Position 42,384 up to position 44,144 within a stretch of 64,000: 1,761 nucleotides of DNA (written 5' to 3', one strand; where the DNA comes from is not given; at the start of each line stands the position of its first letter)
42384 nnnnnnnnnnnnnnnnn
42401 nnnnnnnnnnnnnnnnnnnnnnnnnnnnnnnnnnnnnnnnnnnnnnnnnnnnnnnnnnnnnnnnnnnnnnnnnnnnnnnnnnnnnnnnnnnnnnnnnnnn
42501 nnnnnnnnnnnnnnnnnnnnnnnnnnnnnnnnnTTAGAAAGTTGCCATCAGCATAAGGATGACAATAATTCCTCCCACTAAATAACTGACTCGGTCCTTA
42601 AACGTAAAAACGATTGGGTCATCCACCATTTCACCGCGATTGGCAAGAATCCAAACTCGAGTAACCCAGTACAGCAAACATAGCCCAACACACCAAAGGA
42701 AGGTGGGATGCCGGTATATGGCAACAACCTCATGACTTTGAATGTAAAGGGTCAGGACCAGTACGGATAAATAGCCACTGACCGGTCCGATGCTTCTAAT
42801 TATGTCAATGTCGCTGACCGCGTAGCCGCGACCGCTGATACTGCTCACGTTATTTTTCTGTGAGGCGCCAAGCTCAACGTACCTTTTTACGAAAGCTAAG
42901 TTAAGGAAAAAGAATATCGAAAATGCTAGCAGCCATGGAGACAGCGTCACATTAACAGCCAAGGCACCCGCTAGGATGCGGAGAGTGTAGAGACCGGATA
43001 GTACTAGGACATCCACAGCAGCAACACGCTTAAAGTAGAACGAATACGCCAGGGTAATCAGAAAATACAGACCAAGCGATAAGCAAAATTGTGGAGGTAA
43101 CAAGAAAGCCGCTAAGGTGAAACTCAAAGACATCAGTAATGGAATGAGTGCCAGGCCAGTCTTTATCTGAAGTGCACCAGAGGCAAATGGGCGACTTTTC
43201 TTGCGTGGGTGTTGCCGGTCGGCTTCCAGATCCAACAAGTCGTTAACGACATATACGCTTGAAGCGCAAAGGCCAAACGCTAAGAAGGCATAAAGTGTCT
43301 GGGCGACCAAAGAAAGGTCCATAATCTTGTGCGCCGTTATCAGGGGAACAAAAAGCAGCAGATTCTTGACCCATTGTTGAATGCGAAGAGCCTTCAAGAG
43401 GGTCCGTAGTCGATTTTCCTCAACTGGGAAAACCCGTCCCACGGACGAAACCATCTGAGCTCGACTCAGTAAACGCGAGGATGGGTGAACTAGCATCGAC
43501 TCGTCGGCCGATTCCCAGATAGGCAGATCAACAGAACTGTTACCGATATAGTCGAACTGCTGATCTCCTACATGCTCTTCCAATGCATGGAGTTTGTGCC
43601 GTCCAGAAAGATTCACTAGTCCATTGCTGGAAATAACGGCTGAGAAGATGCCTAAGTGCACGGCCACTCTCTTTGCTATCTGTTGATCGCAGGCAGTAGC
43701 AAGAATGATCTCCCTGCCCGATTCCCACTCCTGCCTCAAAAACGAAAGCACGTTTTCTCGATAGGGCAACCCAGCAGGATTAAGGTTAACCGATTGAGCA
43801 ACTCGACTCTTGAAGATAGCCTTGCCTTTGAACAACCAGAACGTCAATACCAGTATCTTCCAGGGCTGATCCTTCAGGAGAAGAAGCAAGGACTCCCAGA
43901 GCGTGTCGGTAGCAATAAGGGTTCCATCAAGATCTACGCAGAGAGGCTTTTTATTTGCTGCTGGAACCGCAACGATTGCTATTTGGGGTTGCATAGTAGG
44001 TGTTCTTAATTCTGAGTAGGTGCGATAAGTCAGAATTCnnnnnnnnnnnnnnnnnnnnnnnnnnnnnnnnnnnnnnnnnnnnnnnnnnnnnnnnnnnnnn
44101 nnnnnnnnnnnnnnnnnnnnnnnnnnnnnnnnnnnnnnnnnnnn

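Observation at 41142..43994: HAD phosphatase fused to a phosphoribosyltransferase-like UbiA enzyme, paired with a GT-C membrane protein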

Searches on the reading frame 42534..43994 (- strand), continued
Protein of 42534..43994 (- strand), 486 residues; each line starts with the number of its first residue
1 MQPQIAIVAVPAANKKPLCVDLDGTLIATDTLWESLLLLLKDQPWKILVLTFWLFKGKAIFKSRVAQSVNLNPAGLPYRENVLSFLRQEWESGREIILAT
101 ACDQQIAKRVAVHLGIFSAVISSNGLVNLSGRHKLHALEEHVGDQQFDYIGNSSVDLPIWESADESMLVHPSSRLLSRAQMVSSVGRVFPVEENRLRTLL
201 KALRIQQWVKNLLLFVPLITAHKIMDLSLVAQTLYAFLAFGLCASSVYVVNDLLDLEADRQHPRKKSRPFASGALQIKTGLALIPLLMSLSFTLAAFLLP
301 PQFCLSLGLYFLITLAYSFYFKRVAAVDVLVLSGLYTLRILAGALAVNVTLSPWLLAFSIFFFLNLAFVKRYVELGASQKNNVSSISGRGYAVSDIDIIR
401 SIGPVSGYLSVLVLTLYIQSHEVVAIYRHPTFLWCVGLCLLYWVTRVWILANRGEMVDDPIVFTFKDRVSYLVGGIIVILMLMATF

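Call 53: search_solved_structures(query=L072:12731-13492:+, max_evalue=1e-10)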
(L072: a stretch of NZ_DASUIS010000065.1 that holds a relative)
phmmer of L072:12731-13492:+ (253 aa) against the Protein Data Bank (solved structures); distinct sequences matched with E-value up to 1e-10: 49.
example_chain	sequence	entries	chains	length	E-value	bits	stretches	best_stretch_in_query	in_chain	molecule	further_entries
21gq_C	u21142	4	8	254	1.4e-35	125.9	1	11-251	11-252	Decaprenylphosphoryl-2-keto-beta-D-erythro-pentose reductase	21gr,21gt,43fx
2jah_A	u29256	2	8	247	9.7e-18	67.6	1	12-211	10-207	CLAVULANIC ACID DEHYDROGENASE | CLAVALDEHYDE DEHYDROGENASE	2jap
6ixj_A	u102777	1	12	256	1.9e-15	60.1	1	9-206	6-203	Sulfoacetaldehyde reductase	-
2nwq_A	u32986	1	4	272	1.1e-14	57.5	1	11-196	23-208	Probable short-chain dehydrogenase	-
2rhr_B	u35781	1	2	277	1.8e-13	53.6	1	12-214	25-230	Actinorhodin Polyketide Ketoreductase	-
3csd_B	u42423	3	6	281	1.9e-13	53.5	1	12-214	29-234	Putative ketoacyl reductase | ketoacyl reductase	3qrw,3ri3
2irw_A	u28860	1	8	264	5.1e-13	52.1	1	10-237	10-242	Corticosteroid 11-beta-dehydrogenase isozyme 1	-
3d5q_A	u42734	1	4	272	5.6e-13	52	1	10-237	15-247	Corticosteroid 11-beta-dehydrogenase isozyme 1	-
3pdj_A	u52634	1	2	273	5.7e-13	52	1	10-237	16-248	Corticosteroid 11-beta-dehydrogenase isozyme 1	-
2rbe_A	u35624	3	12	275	5.8e-13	52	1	10-237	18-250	Corticosteroid 11-beta-dehydrogenase isozyme 1 | 11-beta-Hydroxysteroid Dehydrogenase 1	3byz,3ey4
2ilt_A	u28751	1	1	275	5.9e-13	51.9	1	10-236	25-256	Corticosteroid 11-beta-dehydrogenase isozyme 1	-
2bel_A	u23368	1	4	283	6.1e-13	51.9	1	10-237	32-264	CORTICOSTEROID 11-BETA-DEHYDROGENASE ISOZYME 1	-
1xu7_A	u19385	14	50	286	6.7e-13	51.8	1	10-237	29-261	Corticosteroid 11-beta-dehydrogenase, isozyme 1 | Corticosteroid 11-beta-dehydrogenase isozyme 1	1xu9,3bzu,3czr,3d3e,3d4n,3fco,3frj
6nj7_A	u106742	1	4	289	6.9e-13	51.7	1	10-237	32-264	Corticosteroid 11-beta-dehydrogenase isozyme 1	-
4dbz_A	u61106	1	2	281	1e-12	51.2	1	12-214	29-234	Ketoacyl reductase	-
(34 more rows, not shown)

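Call 63: search_dna_similar(query=window:42534-43994:-, collection=plasmids, mode=protein, max_rows=25)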
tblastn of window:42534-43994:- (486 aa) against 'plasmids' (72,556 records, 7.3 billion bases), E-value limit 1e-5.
Records with a match: 106; places in all: 107; records where one place covers at least 80% of the query: 81.
Best place of each record, by identity: <60% 106.
By first word of the organism name: Rhizobium 36; Sinorhizobium 5; Azospirillum 4; Burkholderia 3; Cereibacter 3; Salipiger 3; Vibrio 3; Sphingomonadaceae 3; Mesorhizobium 3; Rhodovulum 2; and 34 more.
By predicted mobility (MOB-suite, as given by PLSDB): non-mobilizable 75; conjugative 21; mobilizable 10.
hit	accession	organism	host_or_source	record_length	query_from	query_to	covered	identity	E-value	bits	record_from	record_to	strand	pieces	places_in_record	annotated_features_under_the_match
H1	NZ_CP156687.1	Burkholderia stagnalis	Bacterial cells,soils collected in ...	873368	16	484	97%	46.0%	8e-106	353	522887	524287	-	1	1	UbiA family prenyltransferase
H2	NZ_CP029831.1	Azospirillum ramasamyi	single cell,Cow dung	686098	18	482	96%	45.4%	2e-116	384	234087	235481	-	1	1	UbiA family prenyltransferase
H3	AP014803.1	Rhodovulum sulfidophilum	-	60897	18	486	97%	44.7%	2e-105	352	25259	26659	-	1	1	prenyltransferase family protein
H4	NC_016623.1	Azospirillum lipoferum 4B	-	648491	15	484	97%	44.5%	6e-105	350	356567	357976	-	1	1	UbiA family prenyltransferase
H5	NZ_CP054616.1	Azospirillum oryzae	cell culture,soil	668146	18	484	96%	44.5%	1e-109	364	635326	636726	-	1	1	UbiA family prenyltransferase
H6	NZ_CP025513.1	Neorhizobium sp. SOG26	Oryza glumipatula,Whole ...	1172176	17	485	97%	44.1%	5e-105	351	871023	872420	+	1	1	none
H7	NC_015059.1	Granulicella tundricola MP5ACTX9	-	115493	17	484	96%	44.1%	7e-101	339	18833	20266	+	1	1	UbiA family prenyltransferase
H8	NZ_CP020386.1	Rhodovulum sp. MB263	cell culture,mud flat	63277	14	486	97%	43.6%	2e-110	366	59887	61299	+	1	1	UbiA family prenyltransferase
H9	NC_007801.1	Jannaschia sp. CCS1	-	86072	13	486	98%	42.8%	1e-103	346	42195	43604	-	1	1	UbiA family prenyltransferase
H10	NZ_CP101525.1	Burkholderia arboris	mixed culture,soil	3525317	17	486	97%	43.2%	1e-102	344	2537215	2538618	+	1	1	none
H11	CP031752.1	Cereibacter sphaeroides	cell culture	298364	3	485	99%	41.6%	2e-99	334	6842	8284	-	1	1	UbiA family prenyltransferase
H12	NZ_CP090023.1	Cereibacter azotoformans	cell culture,Aquaculture sediment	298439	3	485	99%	41.6%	2e-99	334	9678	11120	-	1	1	UbiA family prenyltransferase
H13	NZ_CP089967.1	Cereibacter azotoformans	Owen's River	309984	3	485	99%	41.5%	1e-99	335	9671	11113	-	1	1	UbiA family prenyltransferase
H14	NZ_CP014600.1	Salipiger sp. CCB-MM3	mangrove soil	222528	18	471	93%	44.1%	5e-97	327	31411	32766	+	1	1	UbiA family prenyltransferase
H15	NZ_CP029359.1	Azospirillum thermophilum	cell culture,hot spring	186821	17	485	97%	42.6%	1e-92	315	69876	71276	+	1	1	UbiA family prenyltransferase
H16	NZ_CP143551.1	Burkholderia multivorans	Homo sapiens,bronchoalveolar lavage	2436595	17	486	97%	42.1%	5e-106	353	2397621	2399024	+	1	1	none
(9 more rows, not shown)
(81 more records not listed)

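Call 64: search_dna_similar(query=window:42534-43994:-, collection=phages, mode=protein, max_rows=15)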
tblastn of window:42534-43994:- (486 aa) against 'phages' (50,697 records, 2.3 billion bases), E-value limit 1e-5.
Records with a match: 1; places in all: 1; records where one place covers at least 80% of the query: 0.
Best place of each record, by identity: <60% 1.
By first word of the organism name: Bacteriophage 1.
By host as written in the record: - 1.
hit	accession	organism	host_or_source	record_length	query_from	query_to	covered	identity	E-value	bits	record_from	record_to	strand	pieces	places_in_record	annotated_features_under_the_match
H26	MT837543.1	Bacteriophage sp.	human fecal samples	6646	196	446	52%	30.8%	4e-27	121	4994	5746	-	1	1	record has no annotation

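Call 65: get_annotated_region(hit=H16, flank=9000)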
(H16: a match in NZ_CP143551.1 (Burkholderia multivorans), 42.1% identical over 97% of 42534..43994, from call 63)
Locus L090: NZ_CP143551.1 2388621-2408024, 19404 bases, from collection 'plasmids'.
description: Burkholderia multivorans strain 2023CK-01339 plasmid unnamed1, complete sequence
organism: Burkholderia multivorans (NCBI taxid 87883)
taxonomy: Bacteria; Pseudomonadota; Betaproteobacteria; Burkholderiales; Burkholderiaceae; Burkholderia; Burkholderia multivorans
host: -; source: Homo sapiens,bronchoalveolar lavage; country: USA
typing (MOB-suite, as given by PLSDB): non-mobilizable
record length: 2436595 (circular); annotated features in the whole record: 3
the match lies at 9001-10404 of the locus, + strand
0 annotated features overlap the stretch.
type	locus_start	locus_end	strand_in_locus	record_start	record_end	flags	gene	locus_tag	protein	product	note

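Call 69: search_protein_families(library=pfam, proteins=[L090:10434-11621:+, L090:11618-11956:+, L021:11416-12804:+], max_evalue=0.01)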
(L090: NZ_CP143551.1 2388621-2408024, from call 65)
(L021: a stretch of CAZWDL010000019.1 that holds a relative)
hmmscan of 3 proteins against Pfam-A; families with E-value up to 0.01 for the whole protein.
L090:10434-11621:+ (395 aa): 0 families

L090:11618-11956:+ (112 aa): 2 families
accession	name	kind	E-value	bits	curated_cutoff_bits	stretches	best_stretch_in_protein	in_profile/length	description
PF00892.27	EamA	-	1.5e-05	25.8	28.2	1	14-109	40-134/135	EamA-like transporter family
PF10639.15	TMEM234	-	0.00046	20.7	30.1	1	50-108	53-112/113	Putative transmembrane family 234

L021:11416-12804:+ (462 aa): 0 families

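Call 73: find_encoding_contigs(protein=P0023, flank=10000, max_places=2)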
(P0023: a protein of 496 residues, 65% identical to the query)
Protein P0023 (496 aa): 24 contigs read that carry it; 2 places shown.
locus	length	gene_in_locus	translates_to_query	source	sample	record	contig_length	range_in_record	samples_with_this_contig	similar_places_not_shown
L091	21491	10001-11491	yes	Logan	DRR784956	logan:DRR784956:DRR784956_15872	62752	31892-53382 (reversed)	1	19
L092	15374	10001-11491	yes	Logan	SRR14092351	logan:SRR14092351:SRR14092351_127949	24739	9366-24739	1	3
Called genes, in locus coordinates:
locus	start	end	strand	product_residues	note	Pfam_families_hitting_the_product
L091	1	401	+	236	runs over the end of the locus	PF02348:CTP_transf_3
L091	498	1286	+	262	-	PF13489:Methyltransf_23, PF08241:Methyltransf_11, PF13649:Methyltransf_25 (weak), PF08242:Methyltransf_12 (weak), PF13847:Methyltransf_31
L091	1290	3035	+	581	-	PF13522:GATase_6, PF13537:GATase_7, PF12481:DUF3700, PF00733:Asn_synthase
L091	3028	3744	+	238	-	PF02348:CTP_transf_3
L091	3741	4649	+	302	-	-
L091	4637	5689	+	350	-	PF03102:NeuB, PF08666:SAF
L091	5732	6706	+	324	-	PF00551:Formyl_trans_N, PF02911:Formyl_trans_C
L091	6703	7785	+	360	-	PF00571:CBS (weak), PF00483:NTP_transferase, PF12804:NTP_transf_3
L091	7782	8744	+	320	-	PF01073:3Beta_HSD, PF01370:Epimerase, PF02719:Polysacc_synt_2, PF04321:RmlD_sub_bind, PF05368:NmrA (weak), PF07993:NAD_binding_4 (faint), PF13460:NAD_binding_10, PF16363:GDP_Man_Dehyd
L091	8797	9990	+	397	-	PF00155:Aminotran_1_2 (weak), PF01041:DegT_DnrJ_EryC1, PF01212:Beta_elim_lyase (faint)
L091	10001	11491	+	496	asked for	PF12710:HAD, PF01040:UbiA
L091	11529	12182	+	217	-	PF05175:MTS, PF13489:Methyltransf_23, PF01728:FtsJ (weak), PF13847:Methyltransf_31, PF08241:Methyltransf_11, PF08242:Methyltransf_12, PF13649:Methyltransf_25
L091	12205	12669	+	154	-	-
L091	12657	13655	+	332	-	-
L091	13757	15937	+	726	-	PF02522:Antibiotic_NAT, PF16254:DUF4910, PF09940:DUF2172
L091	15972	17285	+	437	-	PF04230:PS_pyruv_trans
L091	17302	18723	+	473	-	-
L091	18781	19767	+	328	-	PF01061:ABC2_membrane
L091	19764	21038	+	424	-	PF00005:ABC_tran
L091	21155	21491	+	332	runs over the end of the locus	PF00535:Glycos_transf_2, PF10111:Glyco_tranf_2_2, PF13641:Glyco_tranf_2_3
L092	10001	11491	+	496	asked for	PF12710:HAD, PF01040:UbiA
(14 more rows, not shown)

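Call 90: predict_structure(alignment_id=A1)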
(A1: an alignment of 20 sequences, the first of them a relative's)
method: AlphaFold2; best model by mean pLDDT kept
length: 486 residues; sequences in the alignment: 20
mean_pLDDT: 84.8   pTM: 0.81
mean pLDDT of the five models: 84.8, 83.5, 83.5, 81.7, 81.2
residues with pLDDT >= 90: 242; 70-90: 185; 50-70: 24; < 50: 35
segments of 3 or more residues with pLDDT < 50: 1-12, 168-190
pLDDT, mean of each block of 10 residues (from residue 1): 34 72 89 93 88 92 93 89 88 90 94 95 90 89 83 72 59 42 44 77 90 91 89 96 95 90 85 90 96 97 96 88 79 93 93 90 94 84 64 81 93 91 84 93 94 83 86 91 88
secondary structure, 60 per line:
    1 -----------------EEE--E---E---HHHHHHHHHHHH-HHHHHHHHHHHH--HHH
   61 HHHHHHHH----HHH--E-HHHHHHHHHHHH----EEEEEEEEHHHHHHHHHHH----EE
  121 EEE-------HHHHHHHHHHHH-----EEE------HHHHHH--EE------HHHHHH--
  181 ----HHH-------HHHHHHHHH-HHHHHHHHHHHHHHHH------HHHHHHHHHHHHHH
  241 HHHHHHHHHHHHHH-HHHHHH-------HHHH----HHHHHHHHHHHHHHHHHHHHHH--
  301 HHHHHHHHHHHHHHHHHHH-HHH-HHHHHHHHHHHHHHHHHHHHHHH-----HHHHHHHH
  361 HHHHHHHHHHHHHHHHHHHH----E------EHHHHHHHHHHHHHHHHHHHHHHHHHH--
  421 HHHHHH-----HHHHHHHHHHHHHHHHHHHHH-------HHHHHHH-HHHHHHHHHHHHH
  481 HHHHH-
elements in order: E18-20 H31-42 H44-55 H58-68 H80-91 E96-103 H104-114 E119-123 H131-142 E148-150 H157-162 H173-178 H195-203 H205-220 H227-254 H256-261 H269-272 H277-298 H301-319 H325-347 H353-380 H393-418 H421-426 H432-452 H460-466 H468-485

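Call 94: fold_search(model_id=the predicted structure, library=pdb)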
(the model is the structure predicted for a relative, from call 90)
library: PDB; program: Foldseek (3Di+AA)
matches with E <= 10: 584; with E <= 0.001: 13
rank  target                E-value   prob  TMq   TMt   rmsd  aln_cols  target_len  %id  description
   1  8j8j_A                8.2e-10  1.00  0.50  0.81   3.4       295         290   27  Membrane bound PRTase, C3 symmetry, donor bound (released 2024-02-07)
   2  8j8k_A                1.7e-08  1.00  0.47  0.76   4.1       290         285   24  Membrane bound PRTase, C3 symmetry, acceptor bound (released 2024-02-07)
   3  6m31_A                5.1e-06  1.00  0.41  0.64   5.9       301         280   15  Structural and Functional Insights into an Archaeal Lipid Synthase (released 2021-02-03)
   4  7bpu_A                1.0e-05  1.00  0.42  0.68   5.8       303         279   15  Structural and mechanistic insights into the biosynthesis of Digeranylgeranylglyceryl phosphate synthase in membranes (released 2021-04-14)
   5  4tq4_C                4.6e-05  1.00  0.44  0.70   5.0       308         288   14  Structure of a UbiA homolog from Archaeoglobus fulgidus bound to DMAPP and Mg2+ (released 2014-07-16)
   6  4tq4_D                7.4e-05  1.00  0.43  0.69   5.4       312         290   15  Structure of a UbiA homolog from Archaeoglobus fulgidus bound to DMAPP and Mg2+ (released 2014-07-16)
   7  4tq3_A                8.4e-05  1.00  0.44  0.72   4.9       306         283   15  Structure of a UbiA homolog from Archaeoglobus fulgidus bound to GPP and Mg2+ (released 2014-07-16)
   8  4tq3_B                1.1e-04  1.00  0.44  0.72   5.2       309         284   15  Structure of a UbiA homolog from Archaeoglobus fulgidus bound to GPP and Mg2+ (released 2014-07-16)
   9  4tq4_A                1.2e-04  1.00  0.44  0.70   5.0       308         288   15  Structure of a UbiA homolog from Archaeoglobus fulgidus bound to DMAPP and Mg2+ (released 2014-07-16)
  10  4tq4_B                1.2e-04  1.00  0.43  0.69   5.0       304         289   12  Structure of a UbiA homolog from Archaeoglobus fulgidus bound to DMAPP and Mg2+ (released 2014-07-16)
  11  4tq5                  1.8e-04  1.00  0.40  0.64   5.8       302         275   14  Structure of a UbiA homolog from Archaeoglobus fulgidus (released 2014-07-16)
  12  4tq6_B                5.0e-04  1.00  0.39  0.65   5.9       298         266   14  Structure of a UbiA homolog from Archaeoglobus fulgidus bound to Cd2+ (released 2014-07-16)
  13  4od4_A                9.4e-04  1.00  0.38  0.60   6.1       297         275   18  Apo structure of a UbiA homolog from Aeropyrum pernix K1 (released 2014-03-19)
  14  4od5_A                1.2e-03  1.00  0.42  0.70   4.6       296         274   17  Substrate-bound structure of a UbiA homolog from Aeropyrum pernix K1 (released 2014-03-19)
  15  4tq6_A                1.6e-03  1.00  0.39  0.64   5.9       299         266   13  Structure of a UbiA homolog from Archaeoglobus fulgidus bound to Cd2+ (released 2014-07-16)
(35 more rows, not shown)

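Call 98: search_protein_families(library=pfam, proteins=[L091:11529-12182:+], max_evalue=0.01)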
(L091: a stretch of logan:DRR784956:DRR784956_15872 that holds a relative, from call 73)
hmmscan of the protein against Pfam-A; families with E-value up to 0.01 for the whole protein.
L091:11529-12182:+ (217 aa): 13 families
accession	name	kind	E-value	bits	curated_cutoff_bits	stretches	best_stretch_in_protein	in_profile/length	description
PF13489.12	Methyltransf_23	-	1.2e-14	54.8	27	1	46-195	21-162/164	Methyltransferase domain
PF13649.12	Methyltransf_25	-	1.4e-14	55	27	1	51-144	1-97/97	Methyltransferase domain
PF08241.18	Methyltransf_11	-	2.1e-13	51.2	21.2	1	52-148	1-95/95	Methyltransferase domain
PF13847.12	Methyltransf_31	-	2.8e-12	47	27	1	51-153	7-114/145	Methyltransferase domain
PF08242.18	Methyltransf_12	-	2.6e-10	41.3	30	1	52-146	1-98/98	Methyltransferase domain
PF05175.20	MTS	-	7.9e-08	32.6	23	1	47-148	31-138/170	Methyltransferase small domain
PF01728.25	FtsJ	-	8.4e-06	26.3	24.1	1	45-157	19-146/181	FtsJ-like methyltransferase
PF06325.19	PrmA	-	0.00018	21.5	22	1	40-134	154-248/296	Ribosomal protein L11 methyltransferase (PrmA)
PF02353.26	CMAS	-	0.00087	19.1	27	1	51-154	66-170/273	Mycolic acid cyclopropane synthetase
PF00891.24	Methyltransf_2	-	0.0035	17.2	22.3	1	50-148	65-164/210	O-methyltransferase domain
PF07021.18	MetW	-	0.0058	16.7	21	1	38-83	4-46/193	Methionine biosynthesis protein MetW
PF02390.23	Methyltransf_4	-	0.0075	16.2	24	0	49-93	3-47/173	Putative methyltransferase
PF12847.13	Methyltransf_18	-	0.0093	16.4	27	0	40-101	7-67/151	Methyltransferase domain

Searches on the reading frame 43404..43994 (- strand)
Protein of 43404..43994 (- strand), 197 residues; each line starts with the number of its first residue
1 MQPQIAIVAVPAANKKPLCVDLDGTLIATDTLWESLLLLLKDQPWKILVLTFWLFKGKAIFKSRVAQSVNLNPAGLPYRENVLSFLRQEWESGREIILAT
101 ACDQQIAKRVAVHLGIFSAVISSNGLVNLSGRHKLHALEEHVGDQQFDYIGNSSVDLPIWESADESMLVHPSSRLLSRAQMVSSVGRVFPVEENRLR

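Call 77: search_solved_structures(query=window:43404-43994:-, max_evalue=10, show_alignments=2)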
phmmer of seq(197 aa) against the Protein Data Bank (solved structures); distinct sequences matched with E-value up to 10: 4.
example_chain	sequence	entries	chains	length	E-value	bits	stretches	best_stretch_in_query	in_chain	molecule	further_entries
6yqy_A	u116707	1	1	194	0.002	21.5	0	75-107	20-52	de novo designed TIM barrel sTIM11noCys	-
7osu_A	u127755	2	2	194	0.002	21.4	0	75-107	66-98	sTIM11noCys-SB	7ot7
5bvl_A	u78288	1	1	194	0.0021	21.3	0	75-107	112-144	designed TIM barrel sTIM11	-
7a8s_A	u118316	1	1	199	0.031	17.6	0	75-107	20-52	sTIM11_h3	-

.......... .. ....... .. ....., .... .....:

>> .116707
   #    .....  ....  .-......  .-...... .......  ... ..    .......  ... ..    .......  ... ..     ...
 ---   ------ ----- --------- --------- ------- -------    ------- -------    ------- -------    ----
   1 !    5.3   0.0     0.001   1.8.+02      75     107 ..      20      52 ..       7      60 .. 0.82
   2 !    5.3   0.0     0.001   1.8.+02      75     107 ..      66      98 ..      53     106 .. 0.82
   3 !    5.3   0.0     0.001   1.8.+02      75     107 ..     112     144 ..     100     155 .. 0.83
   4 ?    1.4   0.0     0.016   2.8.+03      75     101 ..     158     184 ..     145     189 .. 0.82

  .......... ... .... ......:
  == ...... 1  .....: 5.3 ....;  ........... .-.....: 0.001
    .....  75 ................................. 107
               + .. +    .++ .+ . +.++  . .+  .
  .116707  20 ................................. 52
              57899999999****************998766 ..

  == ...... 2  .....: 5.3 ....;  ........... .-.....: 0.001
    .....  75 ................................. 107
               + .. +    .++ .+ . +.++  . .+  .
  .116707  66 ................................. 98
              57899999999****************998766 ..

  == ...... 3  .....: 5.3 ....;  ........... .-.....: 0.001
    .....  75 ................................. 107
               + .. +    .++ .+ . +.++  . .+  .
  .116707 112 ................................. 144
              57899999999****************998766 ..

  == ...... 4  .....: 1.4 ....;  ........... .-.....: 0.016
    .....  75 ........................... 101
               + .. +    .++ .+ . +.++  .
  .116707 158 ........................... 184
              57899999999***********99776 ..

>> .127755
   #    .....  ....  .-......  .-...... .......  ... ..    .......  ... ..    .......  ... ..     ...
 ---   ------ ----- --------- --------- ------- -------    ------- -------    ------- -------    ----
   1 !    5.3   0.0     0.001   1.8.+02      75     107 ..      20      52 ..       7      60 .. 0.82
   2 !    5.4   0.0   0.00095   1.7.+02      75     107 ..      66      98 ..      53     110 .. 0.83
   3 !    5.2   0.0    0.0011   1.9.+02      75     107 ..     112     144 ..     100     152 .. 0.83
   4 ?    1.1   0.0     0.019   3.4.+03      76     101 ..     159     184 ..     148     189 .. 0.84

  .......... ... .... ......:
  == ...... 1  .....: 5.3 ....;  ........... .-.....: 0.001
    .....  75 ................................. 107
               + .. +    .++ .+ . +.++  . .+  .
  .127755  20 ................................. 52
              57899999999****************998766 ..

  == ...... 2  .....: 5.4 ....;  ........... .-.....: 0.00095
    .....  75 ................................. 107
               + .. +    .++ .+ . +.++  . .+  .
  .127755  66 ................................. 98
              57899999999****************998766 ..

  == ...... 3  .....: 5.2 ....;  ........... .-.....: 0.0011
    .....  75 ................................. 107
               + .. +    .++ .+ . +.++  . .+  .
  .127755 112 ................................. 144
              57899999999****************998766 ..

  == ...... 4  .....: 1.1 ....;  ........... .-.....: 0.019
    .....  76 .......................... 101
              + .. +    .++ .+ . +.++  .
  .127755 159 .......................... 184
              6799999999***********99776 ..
